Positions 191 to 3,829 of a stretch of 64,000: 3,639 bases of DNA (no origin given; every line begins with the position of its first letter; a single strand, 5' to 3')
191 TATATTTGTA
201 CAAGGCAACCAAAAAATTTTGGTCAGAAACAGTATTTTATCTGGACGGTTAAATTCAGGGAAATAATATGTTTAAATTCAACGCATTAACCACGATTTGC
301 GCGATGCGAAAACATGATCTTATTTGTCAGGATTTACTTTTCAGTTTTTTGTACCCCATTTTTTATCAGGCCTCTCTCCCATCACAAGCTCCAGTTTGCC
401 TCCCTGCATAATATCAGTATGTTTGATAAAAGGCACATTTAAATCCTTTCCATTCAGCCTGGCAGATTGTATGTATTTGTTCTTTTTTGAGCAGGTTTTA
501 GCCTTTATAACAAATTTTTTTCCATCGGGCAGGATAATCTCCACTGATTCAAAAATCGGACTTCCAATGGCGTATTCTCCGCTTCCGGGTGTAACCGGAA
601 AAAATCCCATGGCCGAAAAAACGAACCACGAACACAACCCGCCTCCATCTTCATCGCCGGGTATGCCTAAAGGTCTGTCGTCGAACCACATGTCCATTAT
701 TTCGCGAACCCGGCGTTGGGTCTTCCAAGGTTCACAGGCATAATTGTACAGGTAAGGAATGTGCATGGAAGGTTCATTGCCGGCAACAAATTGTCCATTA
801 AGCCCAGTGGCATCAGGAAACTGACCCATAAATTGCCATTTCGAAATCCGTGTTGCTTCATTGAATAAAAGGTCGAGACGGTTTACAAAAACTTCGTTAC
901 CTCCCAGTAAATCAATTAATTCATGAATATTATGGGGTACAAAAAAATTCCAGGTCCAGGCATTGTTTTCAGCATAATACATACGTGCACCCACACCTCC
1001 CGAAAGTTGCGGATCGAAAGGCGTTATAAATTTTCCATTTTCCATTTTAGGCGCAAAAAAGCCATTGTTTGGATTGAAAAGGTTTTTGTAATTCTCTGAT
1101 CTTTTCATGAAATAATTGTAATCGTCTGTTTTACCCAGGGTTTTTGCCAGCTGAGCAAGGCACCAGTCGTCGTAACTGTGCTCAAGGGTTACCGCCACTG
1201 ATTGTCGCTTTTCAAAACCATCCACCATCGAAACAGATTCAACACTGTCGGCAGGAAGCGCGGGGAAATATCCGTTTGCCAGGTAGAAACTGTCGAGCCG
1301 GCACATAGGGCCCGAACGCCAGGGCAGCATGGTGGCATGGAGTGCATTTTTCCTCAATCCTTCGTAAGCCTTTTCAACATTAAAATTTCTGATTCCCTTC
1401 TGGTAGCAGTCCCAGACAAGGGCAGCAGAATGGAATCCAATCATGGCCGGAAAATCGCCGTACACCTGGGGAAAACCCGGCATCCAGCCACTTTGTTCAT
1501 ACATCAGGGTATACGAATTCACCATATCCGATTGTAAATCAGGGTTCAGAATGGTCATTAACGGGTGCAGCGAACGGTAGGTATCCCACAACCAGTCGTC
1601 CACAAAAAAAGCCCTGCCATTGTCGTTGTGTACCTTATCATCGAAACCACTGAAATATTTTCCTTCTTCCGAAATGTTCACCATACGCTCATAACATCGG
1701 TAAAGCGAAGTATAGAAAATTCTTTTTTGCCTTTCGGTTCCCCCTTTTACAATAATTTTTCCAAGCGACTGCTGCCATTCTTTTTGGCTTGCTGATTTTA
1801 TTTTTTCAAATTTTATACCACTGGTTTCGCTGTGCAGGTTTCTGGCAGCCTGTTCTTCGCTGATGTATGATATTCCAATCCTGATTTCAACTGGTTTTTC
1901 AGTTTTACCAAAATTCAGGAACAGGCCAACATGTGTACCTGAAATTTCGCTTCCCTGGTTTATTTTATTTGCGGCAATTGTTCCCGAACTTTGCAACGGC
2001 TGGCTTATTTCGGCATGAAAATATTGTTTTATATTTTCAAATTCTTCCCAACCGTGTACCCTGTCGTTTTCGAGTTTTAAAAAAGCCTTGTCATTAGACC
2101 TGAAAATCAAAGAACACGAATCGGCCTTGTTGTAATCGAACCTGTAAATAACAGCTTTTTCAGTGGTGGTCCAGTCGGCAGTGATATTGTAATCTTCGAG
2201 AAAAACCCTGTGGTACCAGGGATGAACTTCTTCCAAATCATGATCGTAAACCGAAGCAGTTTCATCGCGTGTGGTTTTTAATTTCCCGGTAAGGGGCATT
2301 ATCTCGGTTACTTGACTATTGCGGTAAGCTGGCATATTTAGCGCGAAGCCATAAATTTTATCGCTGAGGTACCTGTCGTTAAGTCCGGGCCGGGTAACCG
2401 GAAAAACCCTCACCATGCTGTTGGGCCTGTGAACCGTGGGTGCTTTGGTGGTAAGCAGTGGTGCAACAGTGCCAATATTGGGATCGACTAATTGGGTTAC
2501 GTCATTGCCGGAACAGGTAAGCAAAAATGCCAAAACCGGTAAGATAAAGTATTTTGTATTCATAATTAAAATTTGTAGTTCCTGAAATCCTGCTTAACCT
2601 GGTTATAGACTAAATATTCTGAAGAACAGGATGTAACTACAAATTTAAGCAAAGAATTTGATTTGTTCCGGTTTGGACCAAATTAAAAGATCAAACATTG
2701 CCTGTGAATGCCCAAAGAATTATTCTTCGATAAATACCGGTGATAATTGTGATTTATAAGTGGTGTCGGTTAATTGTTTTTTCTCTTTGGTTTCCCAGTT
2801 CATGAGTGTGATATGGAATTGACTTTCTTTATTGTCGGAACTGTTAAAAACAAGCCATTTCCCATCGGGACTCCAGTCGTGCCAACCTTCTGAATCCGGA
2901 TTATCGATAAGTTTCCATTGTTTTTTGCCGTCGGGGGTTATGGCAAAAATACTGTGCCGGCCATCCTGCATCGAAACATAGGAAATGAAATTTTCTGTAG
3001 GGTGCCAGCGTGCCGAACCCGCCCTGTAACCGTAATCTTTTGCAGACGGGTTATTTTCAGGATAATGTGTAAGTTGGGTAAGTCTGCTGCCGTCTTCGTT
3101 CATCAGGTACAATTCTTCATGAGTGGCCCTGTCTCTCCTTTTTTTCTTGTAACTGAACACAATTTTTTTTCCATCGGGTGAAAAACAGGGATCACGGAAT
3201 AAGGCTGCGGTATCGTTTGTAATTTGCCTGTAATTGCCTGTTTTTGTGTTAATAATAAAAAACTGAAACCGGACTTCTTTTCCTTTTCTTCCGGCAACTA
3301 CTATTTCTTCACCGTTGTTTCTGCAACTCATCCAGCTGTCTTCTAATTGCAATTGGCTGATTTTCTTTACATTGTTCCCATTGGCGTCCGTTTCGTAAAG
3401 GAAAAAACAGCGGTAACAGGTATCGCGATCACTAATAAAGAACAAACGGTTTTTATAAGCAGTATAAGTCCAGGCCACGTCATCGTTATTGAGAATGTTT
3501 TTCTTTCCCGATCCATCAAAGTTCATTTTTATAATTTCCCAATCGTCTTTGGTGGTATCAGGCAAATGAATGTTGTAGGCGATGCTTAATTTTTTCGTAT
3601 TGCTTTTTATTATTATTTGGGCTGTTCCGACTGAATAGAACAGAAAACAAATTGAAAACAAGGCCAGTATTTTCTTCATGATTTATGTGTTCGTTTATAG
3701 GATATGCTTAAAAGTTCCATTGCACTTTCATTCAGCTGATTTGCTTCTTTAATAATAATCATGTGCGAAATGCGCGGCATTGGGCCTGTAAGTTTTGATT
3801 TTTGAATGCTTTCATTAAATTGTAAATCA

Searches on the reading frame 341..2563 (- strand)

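Call 33: search_protein_families(library=pfam, proteins=[window:341-2563:-], max_evalue=0.001)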
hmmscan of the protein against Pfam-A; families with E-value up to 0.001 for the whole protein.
window:341-2563:- (740 aa): 2 families
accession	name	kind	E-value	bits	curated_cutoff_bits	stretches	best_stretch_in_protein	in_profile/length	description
PF07971.18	Glyco_hydro_92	-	1.4e-164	548.9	24.6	1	238-730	1-464/464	Glycosyl hydrolase family 92 catalytic domain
PF17678.7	Glyco_hydro_92N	-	6.2e-35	121.6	34.5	1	25-232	1-236/236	Glycosyl hydrolase family 92 N-terminal domain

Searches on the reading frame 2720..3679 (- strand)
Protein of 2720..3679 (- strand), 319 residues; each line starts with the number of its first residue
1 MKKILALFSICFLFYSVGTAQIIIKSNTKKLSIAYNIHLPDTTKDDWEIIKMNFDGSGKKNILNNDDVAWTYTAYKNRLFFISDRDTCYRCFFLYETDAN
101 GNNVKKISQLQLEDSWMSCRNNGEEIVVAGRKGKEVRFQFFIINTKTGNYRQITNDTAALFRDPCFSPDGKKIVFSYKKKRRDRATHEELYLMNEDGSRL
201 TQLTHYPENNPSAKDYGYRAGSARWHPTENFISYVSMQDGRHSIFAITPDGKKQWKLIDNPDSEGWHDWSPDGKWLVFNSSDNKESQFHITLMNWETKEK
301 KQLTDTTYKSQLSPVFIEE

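Call 33: search_protein_families(library=pfam, proteins=[window:2720-3679:-], max_evalue=0.001)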
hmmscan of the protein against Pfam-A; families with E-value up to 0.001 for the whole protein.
window:2720-3679:- (319 aa): 2 families
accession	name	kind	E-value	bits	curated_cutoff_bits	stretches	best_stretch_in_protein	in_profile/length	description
PF07676.18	PD40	-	5.6e-12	45.7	20.9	1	257-281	4-28/38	WD40-like Beta Propeller Repeat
PF00930.27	DPPIV_N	-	0.00036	19.8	22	0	137-240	22-123/354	Dipeptidyl peptidase IV (DPP IV) N-terminal region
